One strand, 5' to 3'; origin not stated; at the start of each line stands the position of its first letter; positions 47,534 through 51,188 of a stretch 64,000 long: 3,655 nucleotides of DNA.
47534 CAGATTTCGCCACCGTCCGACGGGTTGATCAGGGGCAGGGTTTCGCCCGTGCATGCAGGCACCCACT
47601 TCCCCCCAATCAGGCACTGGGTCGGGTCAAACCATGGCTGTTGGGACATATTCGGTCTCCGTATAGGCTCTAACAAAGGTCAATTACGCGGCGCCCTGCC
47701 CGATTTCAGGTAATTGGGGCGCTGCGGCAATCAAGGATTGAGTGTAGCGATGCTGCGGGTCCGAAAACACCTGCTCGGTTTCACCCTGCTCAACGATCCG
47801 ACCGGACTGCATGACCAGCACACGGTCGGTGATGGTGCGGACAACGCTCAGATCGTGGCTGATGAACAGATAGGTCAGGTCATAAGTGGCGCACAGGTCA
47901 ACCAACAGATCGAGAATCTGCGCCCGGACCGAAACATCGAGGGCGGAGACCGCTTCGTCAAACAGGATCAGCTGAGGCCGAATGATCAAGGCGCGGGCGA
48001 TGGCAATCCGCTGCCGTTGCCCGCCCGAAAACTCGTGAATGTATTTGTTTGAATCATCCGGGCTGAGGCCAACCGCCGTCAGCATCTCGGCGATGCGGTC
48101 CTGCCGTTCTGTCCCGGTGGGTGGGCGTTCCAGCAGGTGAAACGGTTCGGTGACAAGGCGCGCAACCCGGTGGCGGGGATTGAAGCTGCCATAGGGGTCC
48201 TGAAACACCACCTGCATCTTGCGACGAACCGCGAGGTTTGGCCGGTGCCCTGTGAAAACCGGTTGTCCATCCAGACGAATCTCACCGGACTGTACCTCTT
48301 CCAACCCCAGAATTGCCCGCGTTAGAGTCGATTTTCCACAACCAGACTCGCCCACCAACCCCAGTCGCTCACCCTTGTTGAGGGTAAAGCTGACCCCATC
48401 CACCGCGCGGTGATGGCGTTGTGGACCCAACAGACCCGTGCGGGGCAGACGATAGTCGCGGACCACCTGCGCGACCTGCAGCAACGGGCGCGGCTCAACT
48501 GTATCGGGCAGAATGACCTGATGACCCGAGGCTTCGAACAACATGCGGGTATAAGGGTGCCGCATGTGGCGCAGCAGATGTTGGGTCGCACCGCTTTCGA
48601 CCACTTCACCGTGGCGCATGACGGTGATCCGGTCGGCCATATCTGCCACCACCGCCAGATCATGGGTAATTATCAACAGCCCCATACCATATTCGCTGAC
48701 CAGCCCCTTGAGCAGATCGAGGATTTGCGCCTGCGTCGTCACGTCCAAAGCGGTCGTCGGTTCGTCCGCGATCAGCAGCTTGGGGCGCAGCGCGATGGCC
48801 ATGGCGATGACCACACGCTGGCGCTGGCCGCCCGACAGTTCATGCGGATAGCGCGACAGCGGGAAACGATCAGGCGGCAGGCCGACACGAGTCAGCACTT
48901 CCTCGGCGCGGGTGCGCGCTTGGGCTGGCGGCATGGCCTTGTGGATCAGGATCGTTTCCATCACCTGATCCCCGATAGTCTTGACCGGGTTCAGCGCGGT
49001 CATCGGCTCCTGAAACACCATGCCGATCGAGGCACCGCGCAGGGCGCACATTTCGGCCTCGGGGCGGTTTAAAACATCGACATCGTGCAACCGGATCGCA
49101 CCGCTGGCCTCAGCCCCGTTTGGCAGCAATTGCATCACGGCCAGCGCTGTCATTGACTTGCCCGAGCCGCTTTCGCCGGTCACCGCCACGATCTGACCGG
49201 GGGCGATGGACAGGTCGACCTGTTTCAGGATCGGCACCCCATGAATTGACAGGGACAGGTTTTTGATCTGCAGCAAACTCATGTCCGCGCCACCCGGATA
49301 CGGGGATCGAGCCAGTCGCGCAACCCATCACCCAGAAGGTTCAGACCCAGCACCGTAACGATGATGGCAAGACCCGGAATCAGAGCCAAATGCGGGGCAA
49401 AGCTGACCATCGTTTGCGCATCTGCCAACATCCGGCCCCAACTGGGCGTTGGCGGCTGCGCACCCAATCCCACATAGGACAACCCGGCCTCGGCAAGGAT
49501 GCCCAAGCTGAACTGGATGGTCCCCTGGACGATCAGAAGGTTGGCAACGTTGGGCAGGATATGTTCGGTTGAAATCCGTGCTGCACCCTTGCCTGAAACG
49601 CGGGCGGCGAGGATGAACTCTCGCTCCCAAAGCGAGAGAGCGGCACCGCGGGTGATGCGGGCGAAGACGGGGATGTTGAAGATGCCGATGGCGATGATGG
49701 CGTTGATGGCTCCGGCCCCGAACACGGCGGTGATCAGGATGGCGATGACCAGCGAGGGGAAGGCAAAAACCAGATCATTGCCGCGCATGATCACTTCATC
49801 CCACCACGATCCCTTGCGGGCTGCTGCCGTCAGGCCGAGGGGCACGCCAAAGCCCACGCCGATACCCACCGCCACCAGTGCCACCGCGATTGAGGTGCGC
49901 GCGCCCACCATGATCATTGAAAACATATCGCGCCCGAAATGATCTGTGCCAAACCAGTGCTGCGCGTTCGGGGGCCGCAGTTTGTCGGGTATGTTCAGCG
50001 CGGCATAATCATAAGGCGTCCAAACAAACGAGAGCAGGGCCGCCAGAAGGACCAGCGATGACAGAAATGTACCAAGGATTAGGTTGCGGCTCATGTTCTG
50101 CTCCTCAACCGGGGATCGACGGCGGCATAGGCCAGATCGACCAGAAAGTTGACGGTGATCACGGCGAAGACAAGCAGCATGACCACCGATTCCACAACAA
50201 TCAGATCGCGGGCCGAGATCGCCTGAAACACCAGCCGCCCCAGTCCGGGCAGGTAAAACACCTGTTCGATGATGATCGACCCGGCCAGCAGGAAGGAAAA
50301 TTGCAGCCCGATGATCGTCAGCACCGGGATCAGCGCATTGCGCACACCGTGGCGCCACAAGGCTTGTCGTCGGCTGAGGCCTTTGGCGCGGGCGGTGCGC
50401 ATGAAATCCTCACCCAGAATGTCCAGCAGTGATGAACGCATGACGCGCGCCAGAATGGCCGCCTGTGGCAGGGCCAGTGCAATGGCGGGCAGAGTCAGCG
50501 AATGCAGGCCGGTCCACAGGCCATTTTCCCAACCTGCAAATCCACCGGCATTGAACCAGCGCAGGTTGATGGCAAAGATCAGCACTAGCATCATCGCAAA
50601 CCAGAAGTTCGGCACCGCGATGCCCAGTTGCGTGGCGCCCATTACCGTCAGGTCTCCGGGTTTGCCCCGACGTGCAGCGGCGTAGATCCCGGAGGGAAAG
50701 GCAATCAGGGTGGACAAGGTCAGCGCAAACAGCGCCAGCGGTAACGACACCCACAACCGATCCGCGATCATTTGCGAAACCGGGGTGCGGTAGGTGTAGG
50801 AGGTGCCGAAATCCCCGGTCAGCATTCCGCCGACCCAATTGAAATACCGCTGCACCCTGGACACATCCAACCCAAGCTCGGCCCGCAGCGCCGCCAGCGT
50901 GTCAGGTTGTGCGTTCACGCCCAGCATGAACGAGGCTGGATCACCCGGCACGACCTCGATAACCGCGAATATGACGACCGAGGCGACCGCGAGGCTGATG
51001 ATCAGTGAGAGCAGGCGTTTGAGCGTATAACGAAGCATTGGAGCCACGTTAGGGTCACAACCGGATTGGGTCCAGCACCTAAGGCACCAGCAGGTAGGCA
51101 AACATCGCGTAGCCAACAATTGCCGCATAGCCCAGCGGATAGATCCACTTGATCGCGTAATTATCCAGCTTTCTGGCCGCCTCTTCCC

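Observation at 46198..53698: Pentameric ligand-gated ion channel embedded in a peptide-ABC/ALDH gene string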

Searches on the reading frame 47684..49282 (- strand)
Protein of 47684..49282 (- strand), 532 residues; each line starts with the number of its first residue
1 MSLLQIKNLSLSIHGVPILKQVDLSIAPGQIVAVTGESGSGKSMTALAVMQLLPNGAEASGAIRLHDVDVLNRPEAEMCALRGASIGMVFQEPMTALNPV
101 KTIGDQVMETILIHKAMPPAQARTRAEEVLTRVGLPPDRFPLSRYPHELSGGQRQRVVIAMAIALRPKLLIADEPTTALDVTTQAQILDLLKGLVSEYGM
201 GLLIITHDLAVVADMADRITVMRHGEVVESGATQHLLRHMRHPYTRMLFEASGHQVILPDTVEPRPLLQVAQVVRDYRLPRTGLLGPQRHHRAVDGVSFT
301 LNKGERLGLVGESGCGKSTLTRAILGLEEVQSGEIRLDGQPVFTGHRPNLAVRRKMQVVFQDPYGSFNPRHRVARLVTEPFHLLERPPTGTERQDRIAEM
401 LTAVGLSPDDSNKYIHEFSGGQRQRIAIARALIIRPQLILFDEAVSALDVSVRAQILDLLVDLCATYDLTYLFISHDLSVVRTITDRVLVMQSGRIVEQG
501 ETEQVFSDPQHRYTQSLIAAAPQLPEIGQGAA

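Call 5: search_protein_families(library=pfam, proteins=[window:47684-49282:-], max_evalue=0.01)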
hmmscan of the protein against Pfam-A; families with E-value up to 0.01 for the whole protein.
window:47684-49282:- (532 aa): 23 families
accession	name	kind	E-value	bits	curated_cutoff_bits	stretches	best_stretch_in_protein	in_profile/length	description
PF00005.33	ABC_tran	-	8.7e-65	217.9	25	2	295-445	2-136/137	ABC transporter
PF02463.25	SMC_N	-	2.2e-12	47.3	40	2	21-223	17-213/220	RecF/RecN/SMC N terminal domain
PF08352.17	oligo_HPY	-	2.9e-12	47.2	27.1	2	497-524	1-28/65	Oligopeptide/dipeptide transporter, C-terminal region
PF13401.12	AAA_22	-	3.7e-11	43.9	27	2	30-202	6-118/130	AAA domain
PF13304.12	AAA_21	-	3.4e-09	37.6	27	0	146-212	235-303/304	AAA domain, putative AbiEii toxin, Type IV TA system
PF13555.12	AAA_29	-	1.6e-06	28.2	27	0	23-53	16-46/61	P-loop containing region of AAA domain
PF13191.12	AAA_16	-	1e-05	26.6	32.6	0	30-57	25-54/167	AAA ATPase domain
PF03193.22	RsgA_GTPase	-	2e-05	24.9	30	1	297-336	100-138/174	RsgA GTPase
PF05729.18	NACHT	-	2.6e-05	24.6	26.7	0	31-58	2-29/167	NACHT domain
PF00485.24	PRK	-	0.00011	22.5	22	0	31-63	1-33/196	Phosphoribulokinase / Uridine kinase family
PF13481.12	AAA_25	-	0.00021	21.4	27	0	301-321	30-50/195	AAA domain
PF20703.3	nSTAND1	-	0.00027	21.1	27.1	0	297-325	26-54/379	Novel STAND NTPase 1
PF00006.31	ATP-synt_ab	-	0.00033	20.8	29.5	0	292-325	3-35/213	ATP synthase alpha/beta family, nucleotide-binding domain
PF13558.12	SbcC_Walker_B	-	0.00045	20.8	27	0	435-461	63-89/90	SbcC/RAD50-like, Walker B motif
PF01078.27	Mg_chelatase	-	0.00078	19.3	20.3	0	23-58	16-51/207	Magnesium chelatase, subunit ChlI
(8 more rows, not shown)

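Call 6: search_protein_families(library=ncbifam, proteins=[window:47684-49282:-], max_evalue=0.01)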
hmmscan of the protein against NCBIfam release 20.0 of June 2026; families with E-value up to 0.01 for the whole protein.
window:47684-49282:- (532 aa): 199 families (the best 25 are shown)
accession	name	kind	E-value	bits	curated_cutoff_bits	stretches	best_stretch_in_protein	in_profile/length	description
NF011713.0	PRK15134.1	equivalog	3e-161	537.6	834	1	2-519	4-527/529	microcin C ABC transporter ATP-binding protein YejF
NF007613.0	PRK10261.1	equivalog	1.9e-153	512.2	1077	2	261-522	307-568/623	glutathione ABC transporter ATP-binding protein GsiA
NF008453.0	PRK11308.1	subfamily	2.2e-152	507.1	408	2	263-525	8-269/334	dipeptide ABC transporter ATP-binding protein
NF011659.0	PRK15079.1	equivalog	3.3e-135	450.1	540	2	285-522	31-269/334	murein tripeptide/oligopeptide ABC transporter ATP binding protein OppF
NF043071.1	DppF_dipep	equivalog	3.2e-131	437.6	660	2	264-524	10-269/331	dipeptide ABC transporter ATP-binding subunit DppF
TIGR02770.1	nickel_nikD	equivalog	5e-129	428.5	318.7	2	20-251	3-228/230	nickel import ATP-binding protein NikD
TIGR02769.1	nickel_nikE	equivalog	4.1e-124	413.3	332.55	2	267-516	2-248/265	nickel import ATP-binding protein NikE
NF007010.1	PRK09473.1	subfamily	4.8e-124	413.2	575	2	16-251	18-253/318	oligopeptide ABC transporter ATP-binding protein OppD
NF008246.0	PRK11022.1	equivalog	1.1e-121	405.9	541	2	1-251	1-256/326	dipeptide ABC transporter ATP-binding protein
NF047576.1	opine_ATP_CntF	equivalog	3.5e-120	400.1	385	2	3-251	2-252/264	staphylopine uptake ABC transporter ATP-binding protein CntF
NF043078.1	MMSYN1_0168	equivalog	6.1e-120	401.8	800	3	395-523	471-599/649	oligopeptide ABC transporter ATP-binding protein OppF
NF047578.1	opine_ATP_CntD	equivalog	8.7e-120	398.9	380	2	4-251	3-252/266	staphylopine uptake ABC transporter ATP-binding protein CntD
NF043079.1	MMSYN1_0167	equivalog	5e-119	398.6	740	4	76-249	298-471/561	oligopeptide ABC transporter ATP-binding protein OppD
NF007739.0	PRK10419.1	subfamily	1.2e-117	392.3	354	2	267-516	3-252/268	nickel ABC transporter ATP-binding protein NikE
NF011692.0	PRK15112.1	equivalog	5.9e-101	337.6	452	2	267-520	5-253/269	putrescine export ABC transporter ATP-binding protein SapF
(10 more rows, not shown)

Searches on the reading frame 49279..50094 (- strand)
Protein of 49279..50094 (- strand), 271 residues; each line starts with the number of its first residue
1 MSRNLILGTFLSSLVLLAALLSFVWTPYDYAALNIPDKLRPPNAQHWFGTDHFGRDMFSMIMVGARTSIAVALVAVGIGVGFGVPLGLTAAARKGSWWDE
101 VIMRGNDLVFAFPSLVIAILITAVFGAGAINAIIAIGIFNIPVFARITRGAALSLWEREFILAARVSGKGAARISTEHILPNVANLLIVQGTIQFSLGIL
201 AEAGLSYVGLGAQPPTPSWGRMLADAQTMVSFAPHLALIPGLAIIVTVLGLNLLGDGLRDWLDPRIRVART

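Call 5: search_protein_families(library=pfam, proteins=[window:49279-50094:-], max_evalue=0.01)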
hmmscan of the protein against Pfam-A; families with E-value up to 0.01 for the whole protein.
window:49279-50094:- (271 aa): 1 family
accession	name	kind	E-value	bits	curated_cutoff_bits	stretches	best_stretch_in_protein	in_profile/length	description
PF00528.27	BPD_transp_1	-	4.1e-34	118.3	26.4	1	83-267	1-183/184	Binding-protein-dependent transport system inner membrane component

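Call 6: search_protein_families(library=ncbifam, proteins=[window:49279-50094:-], max_evalue=0.01)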
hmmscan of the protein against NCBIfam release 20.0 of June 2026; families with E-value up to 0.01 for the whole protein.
window:49279-50094:- (271 aa): 28 families (the best 25 are shown)
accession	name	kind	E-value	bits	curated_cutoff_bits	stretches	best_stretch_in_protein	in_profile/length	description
NF045474.1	Opp2C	equivalog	3.6e-74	249.3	300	1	28-263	2-236/236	nickel transporter permease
NF011662.0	PRK15082.1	equivalog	5.5e-73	246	484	1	6-267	41-301/303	glutathione ABC transporter permease GsiD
TIGR02790.1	nickel_nikC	equivalog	3.2e-71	239.9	358.45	1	13-263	9-258/258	nickel ABC transporter permease subunit NikC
NF045476.1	Opp4C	equivalog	8e-69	232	350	1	6-265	17-278/278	oligopeptide ABC transporter permease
NF007738.0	PRK10417.1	equivalog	1.6e-68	231.3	335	1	4-268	10-273/277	nickel ABC transporter permease subunit NikC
NF045473.1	Opp1C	equivalog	7.7e-66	222.2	350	1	8-265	10-266/267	nickel/cobalt ABC transporter permease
NF007376.0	PRK09881.1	equivalog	1.4e-60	204.8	434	1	6-266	34-293/298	D,D-dipeptide ABC transporter permease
NF008160.0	PRK10913.1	equivalog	5.5e-57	193.5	483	1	8-267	35-299/300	dipeptide ABC transporter permease DppC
NF045475.1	Opp3C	equivalog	2.8e-50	171.3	450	1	43-267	105-328/328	oligopeptide ABC transporter permease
NF047573.1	opine_perm_CntC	exception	4.5e-46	157.4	440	1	13-266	19-271/271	staphylopine uptake ABC transporter permease subunit CntC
NF011935.0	PRK15406.1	equivalog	3.9e-45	154.9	433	1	5-266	43-301/302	oligopeptide ABC transporter permease OppC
NF011691.0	PRK15111.1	equivalog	1.1e-37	130.2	379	1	16-260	40-289/296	putrescine export ABC transporter permease SapC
NF043080.1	MMSYN1_0166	equivalog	3.5e-35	121.4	370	1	11-266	46-305/307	oligopeptide ABC transporter permease OppC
NF011596.0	PRK15021.1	subfamily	7.9e-13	48.1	439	1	39-265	114-338/341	microcin C ABC transporter permease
TIGR01097.1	PhnE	equivalog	3.5e-11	43.1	216.7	1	32-262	26-251/252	phosphonate ABC transporter, permease protein PhnE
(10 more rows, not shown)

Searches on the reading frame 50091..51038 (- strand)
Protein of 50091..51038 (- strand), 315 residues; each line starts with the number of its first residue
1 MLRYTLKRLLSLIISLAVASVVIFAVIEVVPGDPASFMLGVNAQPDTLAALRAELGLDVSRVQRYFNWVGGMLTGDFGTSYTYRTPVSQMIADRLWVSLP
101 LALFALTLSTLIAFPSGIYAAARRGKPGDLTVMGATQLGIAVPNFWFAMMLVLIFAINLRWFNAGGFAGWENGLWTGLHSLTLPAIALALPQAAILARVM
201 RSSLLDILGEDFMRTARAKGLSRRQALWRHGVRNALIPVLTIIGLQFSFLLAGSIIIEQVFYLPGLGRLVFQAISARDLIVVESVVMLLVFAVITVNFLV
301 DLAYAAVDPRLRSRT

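Call 5: search_protein_families(library=pfam, proteins=[window:50091-51038:-], max_evalue=0.01)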
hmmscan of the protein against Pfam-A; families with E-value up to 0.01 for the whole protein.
window:50091-51038:- (315 aa): 2 families
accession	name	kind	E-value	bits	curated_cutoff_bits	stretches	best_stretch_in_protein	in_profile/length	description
PF00528.27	BPD_transp_1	-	2.1e-38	132.4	26.4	1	114-312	2-183/184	Binding-protein-dependent transport system inner membrane component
PF19300.4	BPD_transp_1_N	-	1.5e-14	54.6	23.8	1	1-101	1-113/114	Binding-prot-dependent transport system membrane comp, N-term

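Call 6: search_protein_families(library=ncbifam, proteins=[window:50091-51038:-], max_evalue=0.01)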
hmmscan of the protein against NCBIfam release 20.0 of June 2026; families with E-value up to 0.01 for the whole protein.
window:50091-51038:- (315 aa): 19 families
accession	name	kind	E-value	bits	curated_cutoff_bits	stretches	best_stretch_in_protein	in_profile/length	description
NF045470.1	Opp2B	equivalog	3.8e-84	282.4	350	1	8-312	1-300/300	nickel ABC transporter permease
NF011661.0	PRK15081.1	equivalog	2.7e-75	253.7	463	1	1-312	1-304/306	glutathione ABC transporter permease GsiC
NF045472.1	Opp4B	equivalog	2.9e-75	253.5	450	1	1-312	1-319/319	oligopeptide ABC transporter permease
TIGR02789.1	nickel_nikB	equivalog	3.2e-71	240.3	447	1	1-313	1-308/314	nickel ABC transporter permease subunit NikB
NF045469.1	Opp1B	equivalog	1e-68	232.1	380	1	1-312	1-307/307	nickel/cobalt ABC transporter permease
NF007677.0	PRK10352.1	equivalog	3e-68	230.2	433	1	1-313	1-308/314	nickel ABC transporter permease subunit NikB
NF045471.1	Opp3B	equivalog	7.9e-65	219.3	480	1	1-312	1-303/308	oligopeptide ABC transporter permease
NF008161.0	PRK10914.1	equivalog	2.8e-62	210.8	590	2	176-314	200-338/339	dipeptide ABC transporter permease DppB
NF007008.0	PRK09471.1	equivalog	3.3e-61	207.4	388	1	1-312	1-305/306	oligopeptide ABC transporter permease OppB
NF011690.0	PRK15110.1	equivalog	9e-41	140.3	432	2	176-309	178-311/321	putrescine export ABC transporter permease SapB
NF011712.0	PRK15133.1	subfamily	5.5e-36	124.3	445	1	43-311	81-359/364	microcin C ABC transporter permease YejB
NF043081.1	MMSYN1_0165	equivalog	3e-34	118.6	350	1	62-312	144-385/388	oligopeptide ABC transporter permease OppB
TIGR02790.1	nickel_nikC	equivalog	8.4e-07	28.8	358.45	1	185-251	128-194/258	nickel ABC transporter permease subunit NikC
NF045474.1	Opp2C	equivalog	5.8e-06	26.1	300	1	185-248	106-169/236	nickel transporter permease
NF045476.1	Opp4C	equivalog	1.7e-05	24.3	350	1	97-267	78-222/278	oligopeptide ABC transporter permease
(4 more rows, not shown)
